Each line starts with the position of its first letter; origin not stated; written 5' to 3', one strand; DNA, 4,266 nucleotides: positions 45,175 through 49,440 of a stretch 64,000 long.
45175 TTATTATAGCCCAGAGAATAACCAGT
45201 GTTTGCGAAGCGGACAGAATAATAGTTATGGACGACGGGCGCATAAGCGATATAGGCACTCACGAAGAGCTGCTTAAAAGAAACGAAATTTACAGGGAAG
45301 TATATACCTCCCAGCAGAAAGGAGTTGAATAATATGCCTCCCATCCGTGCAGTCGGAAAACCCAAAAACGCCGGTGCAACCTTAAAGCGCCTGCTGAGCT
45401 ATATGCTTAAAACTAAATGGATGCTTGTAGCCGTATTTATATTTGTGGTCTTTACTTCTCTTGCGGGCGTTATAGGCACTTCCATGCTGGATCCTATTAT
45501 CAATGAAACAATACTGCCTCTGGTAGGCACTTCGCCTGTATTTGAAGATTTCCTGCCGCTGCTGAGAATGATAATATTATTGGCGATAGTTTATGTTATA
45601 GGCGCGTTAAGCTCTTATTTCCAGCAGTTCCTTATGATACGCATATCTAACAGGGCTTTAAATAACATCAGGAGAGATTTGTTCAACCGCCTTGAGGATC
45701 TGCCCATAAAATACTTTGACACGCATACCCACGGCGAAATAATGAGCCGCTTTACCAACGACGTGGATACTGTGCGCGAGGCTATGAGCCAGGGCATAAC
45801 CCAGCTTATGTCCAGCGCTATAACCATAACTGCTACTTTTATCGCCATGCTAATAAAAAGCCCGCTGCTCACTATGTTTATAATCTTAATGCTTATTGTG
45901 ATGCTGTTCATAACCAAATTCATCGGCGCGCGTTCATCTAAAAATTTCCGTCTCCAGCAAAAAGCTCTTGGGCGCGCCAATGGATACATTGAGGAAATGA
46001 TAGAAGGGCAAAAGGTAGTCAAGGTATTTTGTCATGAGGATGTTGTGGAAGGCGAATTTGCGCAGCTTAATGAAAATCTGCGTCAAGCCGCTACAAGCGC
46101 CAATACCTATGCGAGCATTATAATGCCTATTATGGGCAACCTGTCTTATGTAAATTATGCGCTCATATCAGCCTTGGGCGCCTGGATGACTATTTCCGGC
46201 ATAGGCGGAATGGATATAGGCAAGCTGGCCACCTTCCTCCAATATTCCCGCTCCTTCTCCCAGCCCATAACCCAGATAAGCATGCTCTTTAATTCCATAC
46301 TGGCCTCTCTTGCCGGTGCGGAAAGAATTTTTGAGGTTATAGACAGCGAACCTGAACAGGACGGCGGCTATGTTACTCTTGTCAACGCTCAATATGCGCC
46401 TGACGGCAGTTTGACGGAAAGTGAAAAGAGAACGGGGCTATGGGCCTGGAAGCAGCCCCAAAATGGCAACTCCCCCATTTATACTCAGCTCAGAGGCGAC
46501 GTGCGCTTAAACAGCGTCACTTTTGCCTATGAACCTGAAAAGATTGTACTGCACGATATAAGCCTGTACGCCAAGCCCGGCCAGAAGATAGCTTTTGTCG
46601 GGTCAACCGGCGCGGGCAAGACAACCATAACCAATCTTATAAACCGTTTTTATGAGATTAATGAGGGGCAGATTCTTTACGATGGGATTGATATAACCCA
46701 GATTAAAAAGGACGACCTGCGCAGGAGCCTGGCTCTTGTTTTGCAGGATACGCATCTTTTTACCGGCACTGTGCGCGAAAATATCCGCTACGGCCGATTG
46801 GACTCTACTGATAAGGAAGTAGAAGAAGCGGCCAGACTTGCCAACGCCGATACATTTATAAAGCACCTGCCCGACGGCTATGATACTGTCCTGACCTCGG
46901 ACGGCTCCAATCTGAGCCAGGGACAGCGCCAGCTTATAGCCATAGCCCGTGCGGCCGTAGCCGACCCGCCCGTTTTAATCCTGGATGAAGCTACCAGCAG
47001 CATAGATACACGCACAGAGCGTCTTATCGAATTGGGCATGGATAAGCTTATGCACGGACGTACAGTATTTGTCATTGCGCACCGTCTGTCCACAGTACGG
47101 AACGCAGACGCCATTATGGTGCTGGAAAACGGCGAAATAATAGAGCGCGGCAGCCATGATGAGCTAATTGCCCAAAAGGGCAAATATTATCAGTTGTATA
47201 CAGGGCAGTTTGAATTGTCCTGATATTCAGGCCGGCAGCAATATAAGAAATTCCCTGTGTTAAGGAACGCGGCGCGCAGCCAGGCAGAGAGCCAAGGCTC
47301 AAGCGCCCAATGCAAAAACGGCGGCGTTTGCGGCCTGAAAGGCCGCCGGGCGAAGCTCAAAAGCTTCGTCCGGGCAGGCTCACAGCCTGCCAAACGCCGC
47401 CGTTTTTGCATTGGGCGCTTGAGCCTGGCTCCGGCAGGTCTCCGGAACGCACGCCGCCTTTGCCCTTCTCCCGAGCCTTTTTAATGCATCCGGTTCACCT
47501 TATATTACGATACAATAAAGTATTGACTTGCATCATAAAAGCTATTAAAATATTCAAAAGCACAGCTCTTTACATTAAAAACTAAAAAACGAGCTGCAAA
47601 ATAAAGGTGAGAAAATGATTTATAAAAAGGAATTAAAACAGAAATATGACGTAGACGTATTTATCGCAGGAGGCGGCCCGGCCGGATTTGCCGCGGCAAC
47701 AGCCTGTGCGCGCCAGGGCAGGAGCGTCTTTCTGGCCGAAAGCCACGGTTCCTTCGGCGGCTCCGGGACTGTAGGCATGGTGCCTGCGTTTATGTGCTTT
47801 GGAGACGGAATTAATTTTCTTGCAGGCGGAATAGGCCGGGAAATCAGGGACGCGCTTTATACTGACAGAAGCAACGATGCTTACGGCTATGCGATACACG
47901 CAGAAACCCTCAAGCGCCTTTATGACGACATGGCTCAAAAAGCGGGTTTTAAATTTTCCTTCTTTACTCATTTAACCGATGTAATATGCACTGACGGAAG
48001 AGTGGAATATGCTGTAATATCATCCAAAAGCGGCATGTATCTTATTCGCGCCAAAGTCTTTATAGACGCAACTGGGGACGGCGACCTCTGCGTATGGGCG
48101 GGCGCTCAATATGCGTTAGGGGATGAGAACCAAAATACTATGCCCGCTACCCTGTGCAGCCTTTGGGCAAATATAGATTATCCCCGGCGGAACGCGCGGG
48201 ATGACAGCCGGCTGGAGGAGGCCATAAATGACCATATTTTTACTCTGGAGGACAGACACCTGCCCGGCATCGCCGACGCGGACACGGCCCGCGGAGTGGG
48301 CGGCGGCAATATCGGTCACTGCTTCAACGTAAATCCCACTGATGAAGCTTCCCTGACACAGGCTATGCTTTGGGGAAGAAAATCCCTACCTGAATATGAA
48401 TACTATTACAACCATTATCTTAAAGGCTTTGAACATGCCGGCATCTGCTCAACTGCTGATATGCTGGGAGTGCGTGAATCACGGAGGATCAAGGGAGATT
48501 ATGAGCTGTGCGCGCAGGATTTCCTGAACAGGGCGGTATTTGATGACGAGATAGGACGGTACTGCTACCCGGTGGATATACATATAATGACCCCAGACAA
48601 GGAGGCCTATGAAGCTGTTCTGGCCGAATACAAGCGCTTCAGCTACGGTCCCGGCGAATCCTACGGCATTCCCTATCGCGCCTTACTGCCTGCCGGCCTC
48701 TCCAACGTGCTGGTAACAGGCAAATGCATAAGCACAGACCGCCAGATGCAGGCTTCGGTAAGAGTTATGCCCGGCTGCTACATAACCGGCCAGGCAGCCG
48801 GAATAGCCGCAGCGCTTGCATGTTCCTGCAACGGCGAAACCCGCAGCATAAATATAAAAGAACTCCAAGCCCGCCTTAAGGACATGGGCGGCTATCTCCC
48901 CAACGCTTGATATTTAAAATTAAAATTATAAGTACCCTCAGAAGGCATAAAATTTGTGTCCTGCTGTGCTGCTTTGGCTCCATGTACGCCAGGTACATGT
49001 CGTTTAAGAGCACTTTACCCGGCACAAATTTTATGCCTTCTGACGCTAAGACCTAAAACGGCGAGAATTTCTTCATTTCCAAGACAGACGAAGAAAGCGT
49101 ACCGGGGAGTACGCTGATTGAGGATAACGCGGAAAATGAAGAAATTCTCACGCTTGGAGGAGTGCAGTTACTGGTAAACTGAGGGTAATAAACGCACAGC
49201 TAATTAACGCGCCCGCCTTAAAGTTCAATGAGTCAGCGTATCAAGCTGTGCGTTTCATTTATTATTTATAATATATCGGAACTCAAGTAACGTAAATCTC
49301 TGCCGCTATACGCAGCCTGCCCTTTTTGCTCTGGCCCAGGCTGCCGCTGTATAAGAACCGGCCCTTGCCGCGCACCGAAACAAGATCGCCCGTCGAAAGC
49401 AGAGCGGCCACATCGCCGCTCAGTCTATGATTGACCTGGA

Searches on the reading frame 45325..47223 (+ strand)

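Call 21: search_protein_families(library=ncbifam, proteins=[window:45325-47223:+])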
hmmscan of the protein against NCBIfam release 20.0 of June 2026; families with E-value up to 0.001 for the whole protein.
window:45325-47223:+ (632 aa): 185 families (the best 25 are shown)
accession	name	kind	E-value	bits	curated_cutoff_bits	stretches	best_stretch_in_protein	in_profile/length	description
TIGR02203.1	MsbA_lipidA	equivalog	2e-134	449.2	602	2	379-629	319-570/572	lipid A export permease/ATP-binding protein MsbA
TIGR02204.1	MsbA_rel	hypoth_equivalog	1.5e-124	416.8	780.4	2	385-629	330-576/576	ABC transporter, permease/ATP-binding protein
NF045513.1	HepA_fam_ABC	equivalog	3.5e-113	379.1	725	2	379-628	361-609/610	heterocyst formation ABC transporter subunit HepA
NF052233.1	CphA_assoc_ABC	equivalog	1.8e-112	377.1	880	2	387-629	503-744/766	cyanophycin metabolism-associated ABC transporter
NF008381.0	PRK11176.1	equivalog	2.6e-110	369.5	867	2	386-630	335-581/582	lipid A ABC transporter ATP-binding protein/permease MsbA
TIGR00958.1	3a01208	subfamily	9e-109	364.7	874.6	2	385-624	471-710/711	antigen peptide transporter 2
TIGR01846.1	type_I_sec_HlyB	subfamily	1.2e-97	327.9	725.55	2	387-628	450-692/694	type I secretion system permease/ATPase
TIGR03796.1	NHLM_micro_ABC1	equivalog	3e-96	323.2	853.3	1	76-624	193-708/710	NHLP family bacteriocin export ABC transporter peptidase/permease/ATPase subunit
NF010178.0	PRK13657.1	equivalog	2e-95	320.4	733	2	386-629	328-571/588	glucan ABC transporter ATP-binding protein/ permease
TIGR03797.1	NHLM_micro_ABC2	equivalog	4.5e-95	319.6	709.4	2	386-628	445-685/686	NHLP bacteriocin export ABC transporter permease/ATPase subunit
NF008056.1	PRK10790.1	equivalog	5e-85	286.2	746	2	389-628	337-575/584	SmdB family multidrug efflux ABC transporter permease/ATP-binding protein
NF008055.0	PRK10789.1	equivalog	1.2e-82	278.2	845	2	381-628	324-571/590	SmdA family multidrug ABC transporter permease/ATP-binding protein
NF000475.1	tet_ABC_46_B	exception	2e-81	274.3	1250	2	391-625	337-571/578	tetracycline efflux ABC transporter Tet(46) subunit B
TIGR03375.1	type_I_sec_LssB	subfamily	3.1e-81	273.6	693.1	2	386-618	459-692/696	type I secretion system permease/ATPase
TIGR01192.1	chvA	subfamily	4.6e-78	263.3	585.4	1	381-625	323-567/585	glucan export ABC transporter ATP-binding protein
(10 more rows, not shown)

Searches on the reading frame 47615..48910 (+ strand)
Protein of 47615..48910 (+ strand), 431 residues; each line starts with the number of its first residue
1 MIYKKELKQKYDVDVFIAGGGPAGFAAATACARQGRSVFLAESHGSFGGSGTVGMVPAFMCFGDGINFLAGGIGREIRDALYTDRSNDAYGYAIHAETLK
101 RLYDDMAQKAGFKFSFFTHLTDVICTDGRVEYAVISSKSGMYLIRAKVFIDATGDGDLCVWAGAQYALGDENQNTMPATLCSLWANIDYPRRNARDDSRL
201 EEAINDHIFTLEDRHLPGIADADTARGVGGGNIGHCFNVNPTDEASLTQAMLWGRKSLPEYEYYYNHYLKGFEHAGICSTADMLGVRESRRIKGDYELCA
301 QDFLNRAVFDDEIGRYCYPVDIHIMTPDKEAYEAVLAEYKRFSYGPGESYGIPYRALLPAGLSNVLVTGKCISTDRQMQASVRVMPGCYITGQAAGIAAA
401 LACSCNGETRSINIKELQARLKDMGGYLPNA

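Call 21: search_protein_families(library=ncbifam, proteins=[window:47615-48910:+])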
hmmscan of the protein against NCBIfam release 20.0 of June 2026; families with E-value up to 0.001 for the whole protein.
window:47615-48910:+ (431 aa): 25 families
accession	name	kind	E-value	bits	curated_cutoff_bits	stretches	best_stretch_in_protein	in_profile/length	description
NF041080.1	DGGGPL_reductase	equivalog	7.3e-07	28.4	580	1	90-156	88-156/447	digeranylgeranylglycerophospholipid reductase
TIGR01372.1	soxA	subfamily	7.4e-07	27.3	1164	1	12-50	168-206/996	sarcosine oxidase subunit alpha family protein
NF004789.0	PRK06134.1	subfamily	9.5e-07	27.7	747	1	7-51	7-51/581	FAD-dependent oxidoreductase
TIGR02032.1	GG-red-SF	subfamily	9.8e-07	28.7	158.8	1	14-44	2-32/297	geranylgeranyl reductase family protein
TIGR00292.1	TIGR00292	equivalog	1.4e-06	27.7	148.3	1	3-64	12-74/254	sulfide-dependent adenosine diphosphate thiazole synthase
NF006130.0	PRK08274.1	equivalog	1.7e-05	23.8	369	1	10-43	3-36/467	FAD-dependent tricarballylate dehydrogenase TcuA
NF003585.0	PRK05249.1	equivalog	1.9e-05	23.5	465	1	9-57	3-52/464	Si-specific NAD(P)(+) transhydrogenase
NF005691.0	PRK07494.1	equivalog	3.1e-05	22.7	459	1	8-44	4-40/404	UbiH/UbiF family hydroxylase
TIGR03997.1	mycofact_OYE_2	equivalog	3.4e-05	22.4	793.15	1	14-50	381-417/645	mycofactocin system FadH/OYE family oxidoreductase 2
NF005882.1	PRK07843.1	equivalog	4.1e-05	22.2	788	0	13-51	2-40/547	3-oxosteroid 1-dehydrogenase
NF041160.1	DGGPL_Thplmales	equivalog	7.3e-05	21.9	780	0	13-49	4-40/396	digeranylgeranylglycerophospholipid reductase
TIGR03996.1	mycofact_OYE_1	hypoth_equivalog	0.00013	20.6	627.9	1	12-50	372-410/633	mycofactocin system FadH/OYE family oxidoreductase 1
NF050086.1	pipecolate_AmaA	exception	0.00015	20.6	600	1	4-58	17-73/425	L-pipecolate oxidase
NF005512.0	PRK07121.1-5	subfamily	0.00024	19.8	812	1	10-66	19-73/489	FAD-binding protein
NF004834.1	PRK06185.1-3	subfamily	0.00025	20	500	0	9-47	4-42/420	FAD-dependent oxidoreductase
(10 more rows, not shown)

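Call 62: find_encoding_contigs(protein=window:47615-48910:+, flank=10000, max_places=10)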
Protein window:47615-48910:+ (431 aa): 24 contigs read that carry it; 1 place shown.
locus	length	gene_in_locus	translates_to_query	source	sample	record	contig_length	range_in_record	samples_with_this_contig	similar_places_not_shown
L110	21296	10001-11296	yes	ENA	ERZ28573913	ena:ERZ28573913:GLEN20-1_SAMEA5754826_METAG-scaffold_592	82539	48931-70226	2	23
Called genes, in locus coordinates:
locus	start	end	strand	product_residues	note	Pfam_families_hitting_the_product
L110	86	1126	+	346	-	PF01118:Semialdhyde_dh, PF22698:Semialdhyde_dhC_1, PF02774:Semialdhyde_dhC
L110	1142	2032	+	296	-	PF00696:AA_kinase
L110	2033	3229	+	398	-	PF00202:Aminotran_3, PF01212:Beta_elim_lyase (faint)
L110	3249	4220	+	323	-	PF02729:OTCace_N, PF00185:OTCace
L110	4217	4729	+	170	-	PF13527:Acetyltransf_9 (weak), PF00583:Acetyltransf_1, PF13673:Acetyltransf_10, PF13508:Acetyltransf_7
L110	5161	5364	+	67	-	PF08984:DUF1858, PF04405:ScdA_N (faint)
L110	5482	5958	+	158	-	PF13463:HTH_27 (faint), PF12802:MarR_2, PF01047:MarR, PF13412:HTH_24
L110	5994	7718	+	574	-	PF00664:ABC_membrane, PF00005:ABC_tran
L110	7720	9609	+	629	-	PF00664:ABC_membrane, PF00005:ABC_tran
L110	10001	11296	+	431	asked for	PF00890:FAD_binding_2 (faint), PF01946:Thi4 (weak), PF12831:FAD_oxidored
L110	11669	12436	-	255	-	PF17774:YlmH_RBD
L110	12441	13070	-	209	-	PF13521:AAA_28 (weak), PF02223:Thymidylate_kin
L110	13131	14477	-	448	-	PF01276:OKR_DC_1, PF00155:Aminotran_1_2, PF00266:Aminotran_5 (weak), PF01041:DegT_DnrJ_EryC1, PF03711:OKR_DC_1_C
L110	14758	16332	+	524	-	PF01293:PEPCK_ATP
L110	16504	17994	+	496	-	-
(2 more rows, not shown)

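Call 97: find_homologous_proteins(query=window:47615-48910:+, max_evalue=1e-80)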
Query window:47615-48910:+ (431 aa): 3126 proteins with E <= 1e-80 among 8000 candidates; the best 120 are listed.
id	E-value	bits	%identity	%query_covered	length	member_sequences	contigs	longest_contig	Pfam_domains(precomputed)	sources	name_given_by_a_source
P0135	1.2e-293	991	99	100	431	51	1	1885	PF01946.24,PF00890.31,PF12831.14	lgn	-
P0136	5.8e-262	887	88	100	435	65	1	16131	PF01946.24,PF12831.14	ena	-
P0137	2.5e-236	803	80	100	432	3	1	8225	PF12831.14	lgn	-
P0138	6.0e-211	719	72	100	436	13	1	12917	PF12831.14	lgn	-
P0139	3.9e-186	637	64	100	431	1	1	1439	PF00890.31,PF12831.14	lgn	-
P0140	2.3e-180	618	62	100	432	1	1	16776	PF12831.14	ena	-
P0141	7.3e-177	607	62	100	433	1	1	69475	PF13450.13,PF12831.14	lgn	-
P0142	4.6e-174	597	60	100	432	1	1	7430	PF12831.14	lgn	-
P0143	9.0e-174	596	63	100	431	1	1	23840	PF12831.14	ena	-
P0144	5.0e-171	587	61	100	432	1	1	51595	PF12831.14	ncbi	-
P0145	1.6e-170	586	60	100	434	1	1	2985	PF12831.14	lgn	-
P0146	5.9e-170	584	62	98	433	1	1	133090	PF00890.31,PF12831.14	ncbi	-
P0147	1.3e-168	579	62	100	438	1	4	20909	PF13450.13,PF00890.31,PF12831.14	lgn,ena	-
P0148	1.5e-167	576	60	100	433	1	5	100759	PF01946.24,PF07992.21,PF12831.14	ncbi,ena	-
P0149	1.7e-167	576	60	100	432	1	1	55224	PF07992.21,PF12831.14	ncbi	-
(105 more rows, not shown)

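Call 98: find_encoding_contigs(protein=P0136, flank=10000, max_places=4)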
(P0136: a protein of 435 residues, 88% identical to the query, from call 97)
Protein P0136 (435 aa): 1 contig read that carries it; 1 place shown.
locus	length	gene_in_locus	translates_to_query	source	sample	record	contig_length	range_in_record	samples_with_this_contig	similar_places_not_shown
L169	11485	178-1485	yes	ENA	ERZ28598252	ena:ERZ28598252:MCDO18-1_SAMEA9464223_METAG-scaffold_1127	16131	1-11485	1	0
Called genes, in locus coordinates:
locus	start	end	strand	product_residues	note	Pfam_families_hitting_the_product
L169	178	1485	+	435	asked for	PF01946:Thi4 (faint), PF12831:FAD_oxidored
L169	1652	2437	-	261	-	PF17774:YlmH_RBD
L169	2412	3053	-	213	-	PF13521:AAA_28 (weak), PF02223:Thymidylate_kin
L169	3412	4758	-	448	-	PF01276:OKR_DC_1, PF00155:Aminotran_1_2, PF03711:OKR_DC_1_C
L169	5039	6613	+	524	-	PF01293:PEPCK_ATP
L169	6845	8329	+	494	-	-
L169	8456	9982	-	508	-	PF12673:SipL, PF01476:LysM (weak)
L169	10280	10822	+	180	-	PF13302:Acetyltransf_3, PF13420:Acetyltransf_4, PF00583:Acetyltransf_1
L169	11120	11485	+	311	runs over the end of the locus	PF19568:Spore_III_AA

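Call 99: find_encoding_contigs(protein=P0137, flank=10000, max_places=3)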
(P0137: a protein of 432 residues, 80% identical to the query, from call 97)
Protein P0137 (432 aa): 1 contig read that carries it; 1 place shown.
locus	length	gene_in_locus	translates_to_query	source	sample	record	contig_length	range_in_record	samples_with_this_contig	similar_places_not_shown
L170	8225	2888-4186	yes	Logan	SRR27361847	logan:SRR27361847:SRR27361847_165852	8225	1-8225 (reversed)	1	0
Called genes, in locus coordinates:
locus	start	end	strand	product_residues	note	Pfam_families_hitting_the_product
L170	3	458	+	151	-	?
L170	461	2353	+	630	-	PF00664:ABC_membrane, PF00005:ABC_tran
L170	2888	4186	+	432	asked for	PF12831:FAD_oxidored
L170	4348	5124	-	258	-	PF17774:YlmH_RBD, PF01479:S4 (weak)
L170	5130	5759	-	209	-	PF13521:AAA_28 (weak), PF02223:Thymidylate_kin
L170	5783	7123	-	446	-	PF01276:OKR_DC_1, PF00155:Aminotran_1_2, PF01041:DegT_DnrJ_EryC1, PF00266:Aminotran_5 (weak), PF05889:SepSecS (weak), PF03711:OKR_DC_1_C (weak)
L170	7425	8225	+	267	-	?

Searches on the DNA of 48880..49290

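Call 92: search_rna_families(source=window, start=48880, end=49290, threshold=evalue, max_evalue=1)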
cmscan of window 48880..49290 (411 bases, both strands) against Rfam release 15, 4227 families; matches with E-value up to 1: 2.
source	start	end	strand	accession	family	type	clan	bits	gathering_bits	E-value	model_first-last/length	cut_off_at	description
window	49068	49142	-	RF04163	mir-8364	Gene; miRNA;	-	18.8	67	0.86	1-61/61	no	mir-8364 microRNA precursor family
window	48942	49038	+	RF03489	mir-4796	Gene; miRNA;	-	18.1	90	0.52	1-93/93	no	mir-4796 microRNA precursor family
